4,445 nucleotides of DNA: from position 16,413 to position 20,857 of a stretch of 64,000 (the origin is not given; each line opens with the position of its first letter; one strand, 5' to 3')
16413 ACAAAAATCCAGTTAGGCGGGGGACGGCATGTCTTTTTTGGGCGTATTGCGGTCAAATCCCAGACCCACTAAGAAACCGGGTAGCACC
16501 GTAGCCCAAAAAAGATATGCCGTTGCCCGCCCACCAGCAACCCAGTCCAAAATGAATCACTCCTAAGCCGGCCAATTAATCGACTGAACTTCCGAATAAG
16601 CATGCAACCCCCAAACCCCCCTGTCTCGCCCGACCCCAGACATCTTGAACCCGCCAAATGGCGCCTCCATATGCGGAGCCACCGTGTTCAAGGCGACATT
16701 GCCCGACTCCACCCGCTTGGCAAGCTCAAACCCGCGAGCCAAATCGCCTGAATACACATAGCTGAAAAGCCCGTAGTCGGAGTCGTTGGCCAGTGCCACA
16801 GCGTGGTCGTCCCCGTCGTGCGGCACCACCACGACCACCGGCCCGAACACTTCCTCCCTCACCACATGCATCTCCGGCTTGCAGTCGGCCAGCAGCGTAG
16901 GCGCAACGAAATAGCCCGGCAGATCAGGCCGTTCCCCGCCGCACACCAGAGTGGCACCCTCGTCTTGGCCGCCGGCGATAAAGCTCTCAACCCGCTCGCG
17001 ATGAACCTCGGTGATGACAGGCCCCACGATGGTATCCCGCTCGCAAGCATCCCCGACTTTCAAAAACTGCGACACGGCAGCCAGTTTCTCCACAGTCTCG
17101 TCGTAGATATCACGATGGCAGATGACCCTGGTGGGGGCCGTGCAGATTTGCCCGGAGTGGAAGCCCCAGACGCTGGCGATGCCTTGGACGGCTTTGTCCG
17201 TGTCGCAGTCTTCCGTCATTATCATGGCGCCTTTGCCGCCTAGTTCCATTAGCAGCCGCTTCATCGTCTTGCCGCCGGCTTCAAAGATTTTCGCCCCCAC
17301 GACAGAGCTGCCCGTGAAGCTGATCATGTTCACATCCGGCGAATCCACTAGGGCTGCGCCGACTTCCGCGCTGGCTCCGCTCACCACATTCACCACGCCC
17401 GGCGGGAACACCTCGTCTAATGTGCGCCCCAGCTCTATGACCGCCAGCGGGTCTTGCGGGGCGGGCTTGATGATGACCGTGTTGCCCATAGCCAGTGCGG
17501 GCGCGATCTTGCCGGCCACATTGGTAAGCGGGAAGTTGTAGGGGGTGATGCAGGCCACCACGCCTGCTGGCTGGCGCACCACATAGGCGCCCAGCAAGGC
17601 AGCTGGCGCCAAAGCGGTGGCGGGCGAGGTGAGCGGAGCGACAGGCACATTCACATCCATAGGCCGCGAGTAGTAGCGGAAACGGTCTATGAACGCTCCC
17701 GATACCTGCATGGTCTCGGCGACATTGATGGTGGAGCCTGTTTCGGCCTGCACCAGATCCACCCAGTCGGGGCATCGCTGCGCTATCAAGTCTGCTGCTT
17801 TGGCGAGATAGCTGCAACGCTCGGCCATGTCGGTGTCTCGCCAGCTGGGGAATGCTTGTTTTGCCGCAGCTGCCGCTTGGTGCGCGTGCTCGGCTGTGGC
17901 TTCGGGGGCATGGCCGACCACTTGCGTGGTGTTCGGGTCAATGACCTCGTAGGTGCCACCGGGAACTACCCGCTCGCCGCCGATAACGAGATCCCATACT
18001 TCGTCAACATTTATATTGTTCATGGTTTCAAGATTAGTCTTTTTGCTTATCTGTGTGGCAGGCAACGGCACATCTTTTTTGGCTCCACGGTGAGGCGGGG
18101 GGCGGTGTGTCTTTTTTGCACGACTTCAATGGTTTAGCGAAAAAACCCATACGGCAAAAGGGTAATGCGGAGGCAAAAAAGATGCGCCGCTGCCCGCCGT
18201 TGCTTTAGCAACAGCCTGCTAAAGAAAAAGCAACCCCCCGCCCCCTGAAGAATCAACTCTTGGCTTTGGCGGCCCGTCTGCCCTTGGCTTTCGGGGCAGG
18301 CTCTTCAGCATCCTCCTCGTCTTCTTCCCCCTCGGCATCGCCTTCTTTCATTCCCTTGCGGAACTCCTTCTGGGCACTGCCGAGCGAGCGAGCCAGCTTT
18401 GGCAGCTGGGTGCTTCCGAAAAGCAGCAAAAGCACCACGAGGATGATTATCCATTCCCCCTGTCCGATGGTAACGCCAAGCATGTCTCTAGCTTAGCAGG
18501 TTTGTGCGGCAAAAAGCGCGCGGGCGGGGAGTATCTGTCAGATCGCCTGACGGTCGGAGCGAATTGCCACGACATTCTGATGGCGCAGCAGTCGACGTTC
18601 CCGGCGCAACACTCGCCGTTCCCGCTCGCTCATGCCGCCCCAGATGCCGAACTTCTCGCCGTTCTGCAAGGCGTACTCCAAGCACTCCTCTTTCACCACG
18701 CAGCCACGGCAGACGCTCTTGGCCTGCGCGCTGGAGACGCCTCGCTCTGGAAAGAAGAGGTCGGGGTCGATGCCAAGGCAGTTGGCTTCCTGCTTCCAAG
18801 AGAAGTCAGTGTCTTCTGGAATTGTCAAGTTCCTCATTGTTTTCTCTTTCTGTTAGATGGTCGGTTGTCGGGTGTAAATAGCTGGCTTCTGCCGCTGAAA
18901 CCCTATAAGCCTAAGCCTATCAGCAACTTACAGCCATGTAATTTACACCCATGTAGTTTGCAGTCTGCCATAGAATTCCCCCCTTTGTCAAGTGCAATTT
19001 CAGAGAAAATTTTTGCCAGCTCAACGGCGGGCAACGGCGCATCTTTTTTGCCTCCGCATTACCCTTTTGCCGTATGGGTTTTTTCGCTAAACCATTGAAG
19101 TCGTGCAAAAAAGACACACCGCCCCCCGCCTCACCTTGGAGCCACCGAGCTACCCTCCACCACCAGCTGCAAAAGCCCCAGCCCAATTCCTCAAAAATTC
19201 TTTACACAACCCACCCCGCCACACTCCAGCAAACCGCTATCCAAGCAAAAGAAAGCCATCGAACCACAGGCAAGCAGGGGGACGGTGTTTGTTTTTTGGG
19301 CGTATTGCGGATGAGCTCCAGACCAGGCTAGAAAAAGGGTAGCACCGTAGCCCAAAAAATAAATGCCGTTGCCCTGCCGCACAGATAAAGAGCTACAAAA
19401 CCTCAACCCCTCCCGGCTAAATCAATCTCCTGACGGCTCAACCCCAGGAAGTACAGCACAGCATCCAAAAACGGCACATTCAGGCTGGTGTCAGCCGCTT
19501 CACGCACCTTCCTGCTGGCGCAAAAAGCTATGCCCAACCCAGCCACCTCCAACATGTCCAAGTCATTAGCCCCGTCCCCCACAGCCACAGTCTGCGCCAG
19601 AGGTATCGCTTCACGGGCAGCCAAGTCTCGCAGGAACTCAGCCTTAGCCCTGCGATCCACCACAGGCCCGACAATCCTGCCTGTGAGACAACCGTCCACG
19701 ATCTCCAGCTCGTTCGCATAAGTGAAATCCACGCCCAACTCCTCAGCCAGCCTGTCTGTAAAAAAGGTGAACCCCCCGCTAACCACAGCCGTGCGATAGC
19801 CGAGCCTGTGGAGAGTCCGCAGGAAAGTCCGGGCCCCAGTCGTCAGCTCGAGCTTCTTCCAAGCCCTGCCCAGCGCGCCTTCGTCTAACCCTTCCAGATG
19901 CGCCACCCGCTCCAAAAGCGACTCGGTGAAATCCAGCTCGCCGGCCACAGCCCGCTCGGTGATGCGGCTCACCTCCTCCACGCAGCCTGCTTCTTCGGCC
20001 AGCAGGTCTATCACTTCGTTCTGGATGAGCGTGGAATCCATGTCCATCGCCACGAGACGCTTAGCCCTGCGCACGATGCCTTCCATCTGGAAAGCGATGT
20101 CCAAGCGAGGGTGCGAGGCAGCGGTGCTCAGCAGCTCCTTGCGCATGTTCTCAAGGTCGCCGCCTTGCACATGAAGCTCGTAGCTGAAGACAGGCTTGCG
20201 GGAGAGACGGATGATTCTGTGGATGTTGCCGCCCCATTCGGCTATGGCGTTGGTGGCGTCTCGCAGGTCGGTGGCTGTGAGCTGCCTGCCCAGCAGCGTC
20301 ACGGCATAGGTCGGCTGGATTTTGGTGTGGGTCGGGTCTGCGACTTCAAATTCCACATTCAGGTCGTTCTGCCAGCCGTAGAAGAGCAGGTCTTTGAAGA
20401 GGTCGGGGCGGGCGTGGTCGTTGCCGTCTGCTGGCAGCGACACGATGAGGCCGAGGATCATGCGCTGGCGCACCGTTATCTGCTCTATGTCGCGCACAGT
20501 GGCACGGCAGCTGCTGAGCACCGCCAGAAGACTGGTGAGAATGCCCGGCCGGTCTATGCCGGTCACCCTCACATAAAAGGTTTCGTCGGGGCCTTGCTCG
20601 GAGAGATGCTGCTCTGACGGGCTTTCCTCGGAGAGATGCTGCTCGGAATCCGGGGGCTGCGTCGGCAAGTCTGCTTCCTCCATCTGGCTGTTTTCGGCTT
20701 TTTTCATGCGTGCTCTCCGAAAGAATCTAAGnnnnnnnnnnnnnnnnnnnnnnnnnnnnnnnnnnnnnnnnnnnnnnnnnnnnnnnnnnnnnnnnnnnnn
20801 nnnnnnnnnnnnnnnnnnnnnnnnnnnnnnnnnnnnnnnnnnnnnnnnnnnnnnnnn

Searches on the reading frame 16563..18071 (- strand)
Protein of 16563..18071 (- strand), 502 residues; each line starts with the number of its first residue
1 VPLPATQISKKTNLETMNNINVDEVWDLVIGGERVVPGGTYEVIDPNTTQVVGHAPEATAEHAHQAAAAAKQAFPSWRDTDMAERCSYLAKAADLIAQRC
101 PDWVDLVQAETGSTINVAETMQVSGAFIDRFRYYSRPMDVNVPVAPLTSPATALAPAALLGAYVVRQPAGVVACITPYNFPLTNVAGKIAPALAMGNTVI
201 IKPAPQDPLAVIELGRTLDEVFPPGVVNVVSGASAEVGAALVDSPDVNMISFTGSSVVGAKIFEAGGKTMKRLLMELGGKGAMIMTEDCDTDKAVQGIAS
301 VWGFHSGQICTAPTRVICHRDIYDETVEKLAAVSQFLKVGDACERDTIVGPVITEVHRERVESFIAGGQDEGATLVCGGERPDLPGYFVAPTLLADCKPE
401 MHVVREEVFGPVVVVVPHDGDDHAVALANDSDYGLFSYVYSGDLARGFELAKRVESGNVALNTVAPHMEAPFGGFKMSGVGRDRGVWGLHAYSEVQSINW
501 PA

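Call 17: search_protein_families(library=ncbifam, max_evalue=0.00001, proteins=[window:16563-18071:-])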
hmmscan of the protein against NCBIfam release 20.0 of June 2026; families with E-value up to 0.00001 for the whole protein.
window:16563-18071:- (502 aa): 43 families (the best 25 are shown)
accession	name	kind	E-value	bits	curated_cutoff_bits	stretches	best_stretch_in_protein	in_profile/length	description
NF010000.0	PRK13473.1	subfamily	7.4e-123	410.7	615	1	30-498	7-470/475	aminobutyraldehyde dehydrogenase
NF045735.1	PaDhStyDPseudo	equivalog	4.2e-114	381.9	850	1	37-498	16-479/483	phenylacetaldehyde dehydrogenase StyD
TIGR02299.1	HpaE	equivalog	1.9e-113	379.6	638.35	1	37-499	14-475/488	5-carboxymethyl-2-hydroxymuconate semialdehyde dehydrogenase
TIGR01804.1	BADH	equivalog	1.4e-111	373.3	668.6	1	39-495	13-466/467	betaine-aldehyde dehydrogenase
TIGR04284.1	aldehy_Rv0768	hypoth_equivalog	6.9e-111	371.6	775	1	28-499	3-477/480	aldehyde dehydrogenase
NF045736.1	PaDhStyDRhodo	equivalog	4.1e-104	348.8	800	1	38-496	17-473/479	phenylacetaldehyde dehydrogenase StyD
TIGR01780.1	SSADH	subfamily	4.6e-104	348.8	646.35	1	43-495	1-447/448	succinate-semialdehyde dehydrogenase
NF009725.0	PRK13252.1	equivalog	3.2e-103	345.8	593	1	38-498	21-477/488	betaine-aldehyde dehydrogenase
TIGR03216.1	OH_muco_semi_DH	equivalog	2e-102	343.3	693.25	1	30-498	5-477/481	2-hydroxymuconic semialdehyde dehydrogenase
NF002852.0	PRK03137.1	subfamily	2.5e-102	343.3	648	1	14-482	26-493/514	L-glutamate gamma-semialdehyde dehydrogenase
NF006916.0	PRK09407.1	equivalog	1.9e-100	337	521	1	29-498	24-490/526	succinic semialdehyde dehydrogenase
NF052305.1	DioxValDhHalo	equivalog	4.4e-95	319.4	750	1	38-493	19-474/483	2,5-dioxovalerate dehydrogenase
NF040648.1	lactal_redase_Meth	equivalog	2.8e-94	316.7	650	1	29-483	2-445/463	lactaldehyde dehydrogenase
NF007497.0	PRK10090.1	equivalog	6.5e-94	315.4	500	1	40-496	23-473/480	aldehyde dehydrogenase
TIGR03374.1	ABALDH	equivalog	2e-93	313.8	909.3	1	28-498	4-469/472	aminobutyraldehyde dehydrogenase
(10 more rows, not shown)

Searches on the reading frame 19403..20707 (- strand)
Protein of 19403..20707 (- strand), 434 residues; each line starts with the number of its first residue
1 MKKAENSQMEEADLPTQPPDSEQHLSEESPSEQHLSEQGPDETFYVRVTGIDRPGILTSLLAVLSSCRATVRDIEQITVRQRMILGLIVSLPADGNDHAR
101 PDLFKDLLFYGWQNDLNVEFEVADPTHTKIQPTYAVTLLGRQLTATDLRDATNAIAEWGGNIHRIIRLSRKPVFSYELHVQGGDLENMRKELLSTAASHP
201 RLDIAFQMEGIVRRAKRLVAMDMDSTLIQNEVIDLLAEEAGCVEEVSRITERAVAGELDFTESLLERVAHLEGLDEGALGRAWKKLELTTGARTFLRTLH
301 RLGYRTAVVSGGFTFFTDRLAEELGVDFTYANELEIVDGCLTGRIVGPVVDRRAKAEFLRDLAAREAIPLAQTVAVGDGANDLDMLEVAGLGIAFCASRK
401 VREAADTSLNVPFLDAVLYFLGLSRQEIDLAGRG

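Call 76: search_protein_families(library=pfam, max_evalue=0.001, proteins=[window:19403-20707:-])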
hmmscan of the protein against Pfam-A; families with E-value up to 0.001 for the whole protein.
window:19403-20707:- (434 aa): 6 families
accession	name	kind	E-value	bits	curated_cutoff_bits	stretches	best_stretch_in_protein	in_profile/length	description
PF12710.13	HAD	-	1.3e-23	84.8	27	1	219-387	1-189/189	haloacid dehalogenase-like hydrolase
PF00702.32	Hydrolase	-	9.9e-20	72.2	26.4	1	217-390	2-191/191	haloacid dehalogenase-like hydrolase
PF13740.12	ACT_6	-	6.8e-16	58.4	23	1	42-120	1-75/76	ACT domain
PF08282.18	Hydrolase_3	-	9.9e-11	42.3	20.9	1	354-420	187-254/255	haloacid dehalogenase-like hydrolase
PF21086.3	ACT_PSP_2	-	2.9e-10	40.5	24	1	133-206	2-76/77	ACT domain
PF06888.18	Put_Phosphatase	-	0.00085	19.2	27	0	218-326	2-112/234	Putative Phosphatase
